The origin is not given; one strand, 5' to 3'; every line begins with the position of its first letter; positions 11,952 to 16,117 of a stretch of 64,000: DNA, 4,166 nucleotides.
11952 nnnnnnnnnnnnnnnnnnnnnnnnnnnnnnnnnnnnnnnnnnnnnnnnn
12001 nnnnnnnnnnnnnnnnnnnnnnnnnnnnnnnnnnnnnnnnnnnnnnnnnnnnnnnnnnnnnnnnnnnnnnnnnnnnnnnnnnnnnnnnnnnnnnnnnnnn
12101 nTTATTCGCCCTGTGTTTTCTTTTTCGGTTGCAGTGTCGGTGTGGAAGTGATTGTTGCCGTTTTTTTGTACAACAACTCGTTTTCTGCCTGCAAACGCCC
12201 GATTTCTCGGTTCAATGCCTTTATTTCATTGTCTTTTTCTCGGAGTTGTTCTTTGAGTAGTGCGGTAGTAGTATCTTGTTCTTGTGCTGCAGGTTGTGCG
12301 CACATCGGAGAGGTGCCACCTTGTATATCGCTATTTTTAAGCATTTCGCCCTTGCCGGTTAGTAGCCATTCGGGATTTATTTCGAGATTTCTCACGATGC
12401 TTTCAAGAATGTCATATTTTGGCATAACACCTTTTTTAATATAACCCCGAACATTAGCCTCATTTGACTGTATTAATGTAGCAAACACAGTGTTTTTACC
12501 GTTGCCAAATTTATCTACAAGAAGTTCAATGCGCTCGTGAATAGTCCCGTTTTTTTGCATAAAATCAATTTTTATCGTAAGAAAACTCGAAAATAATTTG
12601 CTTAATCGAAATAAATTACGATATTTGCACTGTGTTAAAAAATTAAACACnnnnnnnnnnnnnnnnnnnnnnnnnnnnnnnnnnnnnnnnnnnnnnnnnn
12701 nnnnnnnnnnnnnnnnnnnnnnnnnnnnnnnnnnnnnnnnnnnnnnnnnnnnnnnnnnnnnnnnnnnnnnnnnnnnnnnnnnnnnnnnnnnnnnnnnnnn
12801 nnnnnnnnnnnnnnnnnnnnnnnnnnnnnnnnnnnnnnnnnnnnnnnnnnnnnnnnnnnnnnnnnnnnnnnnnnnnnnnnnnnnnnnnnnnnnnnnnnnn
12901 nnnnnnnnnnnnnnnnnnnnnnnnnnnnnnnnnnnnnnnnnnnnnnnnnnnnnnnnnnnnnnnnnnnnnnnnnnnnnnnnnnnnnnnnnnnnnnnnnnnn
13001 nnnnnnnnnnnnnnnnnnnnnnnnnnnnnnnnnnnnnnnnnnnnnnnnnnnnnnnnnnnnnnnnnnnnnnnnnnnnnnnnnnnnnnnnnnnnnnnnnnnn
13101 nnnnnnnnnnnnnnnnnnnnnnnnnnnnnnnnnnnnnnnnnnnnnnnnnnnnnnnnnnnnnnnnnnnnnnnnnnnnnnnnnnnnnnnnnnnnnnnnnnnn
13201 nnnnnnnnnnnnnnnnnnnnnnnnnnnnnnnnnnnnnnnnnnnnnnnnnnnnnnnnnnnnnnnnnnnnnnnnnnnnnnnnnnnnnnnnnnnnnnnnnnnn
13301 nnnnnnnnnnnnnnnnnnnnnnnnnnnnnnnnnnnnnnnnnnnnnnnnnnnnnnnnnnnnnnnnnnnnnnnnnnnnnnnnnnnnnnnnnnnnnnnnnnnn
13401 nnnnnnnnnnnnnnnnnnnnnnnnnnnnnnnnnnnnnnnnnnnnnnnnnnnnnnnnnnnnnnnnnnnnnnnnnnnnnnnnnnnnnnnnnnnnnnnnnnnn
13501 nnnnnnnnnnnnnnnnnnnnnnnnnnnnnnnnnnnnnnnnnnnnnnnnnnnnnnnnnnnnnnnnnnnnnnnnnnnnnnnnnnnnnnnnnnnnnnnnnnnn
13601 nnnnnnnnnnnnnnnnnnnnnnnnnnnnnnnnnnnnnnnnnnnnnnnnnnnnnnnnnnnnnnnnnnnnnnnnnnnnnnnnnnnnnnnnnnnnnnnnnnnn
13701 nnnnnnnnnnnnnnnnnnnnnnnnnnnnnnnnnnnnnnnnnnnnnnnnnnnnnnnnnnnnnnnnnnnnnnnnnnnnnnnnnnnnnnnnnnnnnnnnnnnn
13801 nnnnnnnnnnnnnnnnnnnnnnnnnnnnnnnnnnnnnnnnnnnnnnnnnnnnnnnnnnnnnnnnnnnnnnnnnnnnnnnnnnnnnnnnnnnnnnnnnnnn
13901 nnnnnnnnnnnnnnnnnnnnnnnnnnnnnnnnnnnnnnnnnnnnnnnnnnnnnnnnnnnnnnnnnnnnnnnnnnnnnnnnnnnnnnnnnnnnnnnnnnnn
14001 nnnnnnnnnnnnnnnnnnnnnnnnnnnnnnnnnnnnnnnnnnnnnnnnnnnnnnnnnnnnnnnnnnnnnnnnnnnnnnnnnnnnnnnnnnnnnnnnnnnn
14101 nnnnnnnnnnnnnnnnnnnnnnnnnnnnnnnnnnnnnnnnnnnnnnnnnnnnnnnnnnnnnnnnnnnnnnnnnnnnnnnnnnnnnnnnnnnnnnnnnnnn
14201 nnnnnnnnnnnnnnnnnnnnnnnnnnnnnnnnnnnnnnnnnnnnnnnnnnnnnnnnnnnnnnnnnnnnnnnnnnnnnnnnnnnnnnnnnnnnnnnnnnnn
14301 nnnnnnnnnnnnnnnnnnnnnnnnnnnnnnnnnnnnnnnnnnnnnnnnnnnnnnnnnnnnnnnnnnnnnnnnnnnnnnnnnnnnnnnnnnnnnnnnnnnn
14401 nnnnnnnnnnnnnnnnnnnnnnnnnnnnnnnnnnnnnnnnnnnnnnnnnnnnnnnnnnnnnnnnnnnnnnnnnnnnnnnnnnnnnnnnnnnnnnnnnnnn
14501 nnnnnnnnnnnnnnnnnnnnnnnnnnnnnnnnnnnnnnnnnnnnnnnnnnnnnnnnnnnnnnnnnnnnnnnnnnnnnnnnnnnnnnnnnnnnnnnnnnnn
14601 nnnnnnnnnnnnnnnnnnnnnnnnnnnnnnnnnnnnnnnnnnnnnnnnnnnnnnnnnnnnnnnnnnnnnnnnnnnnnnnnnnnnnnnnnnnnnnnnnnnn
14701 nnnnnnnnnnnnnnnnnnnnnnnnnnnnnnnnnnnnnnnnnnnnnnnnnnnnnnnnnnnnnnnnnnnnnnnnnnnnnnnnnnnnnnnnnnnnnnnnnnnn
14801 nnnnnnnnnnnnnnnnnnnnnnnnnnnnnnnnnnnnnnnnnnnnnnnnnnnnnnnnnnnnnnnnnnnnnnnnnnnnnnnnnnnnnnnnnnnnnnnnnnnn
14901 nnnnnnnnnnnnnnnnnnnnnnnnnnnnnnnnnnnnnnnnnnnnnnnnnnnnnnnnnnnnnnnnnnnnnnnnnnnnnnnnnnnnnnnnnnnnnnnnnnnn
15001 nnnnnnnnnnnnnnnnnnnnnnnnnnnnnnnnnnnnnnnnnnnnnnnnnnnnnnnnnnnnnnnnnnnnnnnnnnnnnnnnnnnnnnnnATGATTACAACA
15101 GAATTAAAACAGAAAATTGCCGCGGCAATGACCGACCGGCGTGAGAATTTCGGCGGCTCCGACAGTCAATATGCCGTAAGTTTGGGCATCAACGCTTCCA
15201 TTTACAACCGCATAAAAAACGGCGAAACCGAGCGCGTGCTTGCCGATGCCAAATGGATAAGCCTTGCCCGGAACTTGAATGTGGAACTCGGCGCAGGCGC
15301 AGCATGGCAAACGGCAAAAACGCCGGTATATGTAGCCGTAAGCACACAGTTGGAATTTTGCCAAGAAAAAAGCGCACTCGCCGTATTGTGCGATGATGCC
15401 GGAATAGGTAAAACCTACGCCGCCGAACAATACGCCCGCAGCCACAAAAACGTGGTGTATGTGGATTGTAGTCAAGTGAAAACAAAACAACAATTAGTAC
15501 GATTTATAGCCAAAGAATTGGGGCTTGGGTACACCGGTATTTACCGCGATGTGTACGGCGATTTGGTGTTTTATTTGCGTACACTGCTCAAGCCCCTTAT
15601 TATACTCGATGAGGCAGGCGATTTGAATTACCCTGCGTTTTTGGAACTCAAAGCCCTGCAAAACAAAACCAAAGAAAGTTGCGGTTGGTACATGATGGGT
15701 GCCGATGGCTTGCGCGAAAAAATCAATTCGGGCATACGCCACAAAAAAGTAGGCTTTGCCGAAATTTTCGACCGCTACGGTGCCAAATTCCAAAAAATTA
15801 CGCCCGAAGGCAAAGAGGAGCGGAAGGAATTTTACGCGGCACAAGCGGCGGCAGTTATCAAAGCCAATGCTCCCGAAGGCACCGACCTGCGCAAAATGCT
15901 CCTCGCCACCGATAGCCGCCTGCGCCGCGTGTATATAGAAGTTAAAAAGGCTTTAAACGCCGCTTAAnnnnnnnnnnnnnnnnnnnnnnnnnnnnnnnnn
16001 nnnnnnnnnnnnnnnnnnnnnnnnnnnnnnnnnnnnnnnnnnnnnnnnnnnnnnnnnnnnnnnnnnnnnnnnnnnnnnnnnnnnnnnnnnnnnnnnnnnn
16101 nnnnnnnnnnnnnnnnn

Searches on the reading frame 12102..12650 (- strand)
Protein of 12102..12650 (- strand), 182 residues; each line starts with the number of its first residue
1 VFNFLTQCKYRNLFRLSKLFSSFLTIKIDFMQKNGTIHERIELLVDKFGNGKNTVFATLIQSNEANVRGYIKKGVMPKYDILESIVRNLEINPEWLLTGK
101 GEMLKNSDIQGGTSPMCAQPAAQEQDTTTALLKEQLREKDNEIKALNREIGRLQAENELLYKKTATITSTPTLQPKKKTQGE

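Call 34: search_protein_families(library=pfam, proteins=[window:12102-12650:-], max_evalue=0.01)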
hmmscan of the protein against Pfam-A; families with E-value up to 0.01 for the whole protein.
window:12102-12650:- (182 aa): 5 families
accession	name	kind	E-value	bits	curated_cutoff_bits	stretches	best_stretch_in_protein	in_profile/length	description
PF12844.13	HTH_19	-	0.00032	21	30.2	1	71-102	32-64/64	Helix-turn-helix domain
PF10205.14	KLRAQ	-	0.0021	18.8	27.3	1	123-180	23-79/105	Predicted coiled-coil domain-containing protein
PF08172.17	CASP_C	-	0.0034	17.2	28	1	132-165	103-136/252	CASP C terminal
PF24319.2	DUF7491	-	0.0078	16.9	30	0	128-168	22-62/90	Coiled-coil region of unknown function (DUF7491)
PF11365.13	SOGA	-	0.0099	17.3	31.1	0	119-160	53-94/94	Protein SOGA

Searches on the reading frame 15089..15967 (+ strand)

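Call 12: search_protein_families(library=pfam, proteins=[window:15089-15967:+], max_evalue=0.01)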
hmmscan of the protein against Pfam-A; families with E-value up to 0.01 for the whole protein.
window:15089-15967:+ (292 aa): 1 family
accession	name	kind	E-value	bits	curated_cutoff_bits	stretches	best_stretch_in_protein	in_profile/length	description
PF13401.12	AAA_22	-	1.1e-11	45.6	27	1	97-211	7-129/130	AAA domain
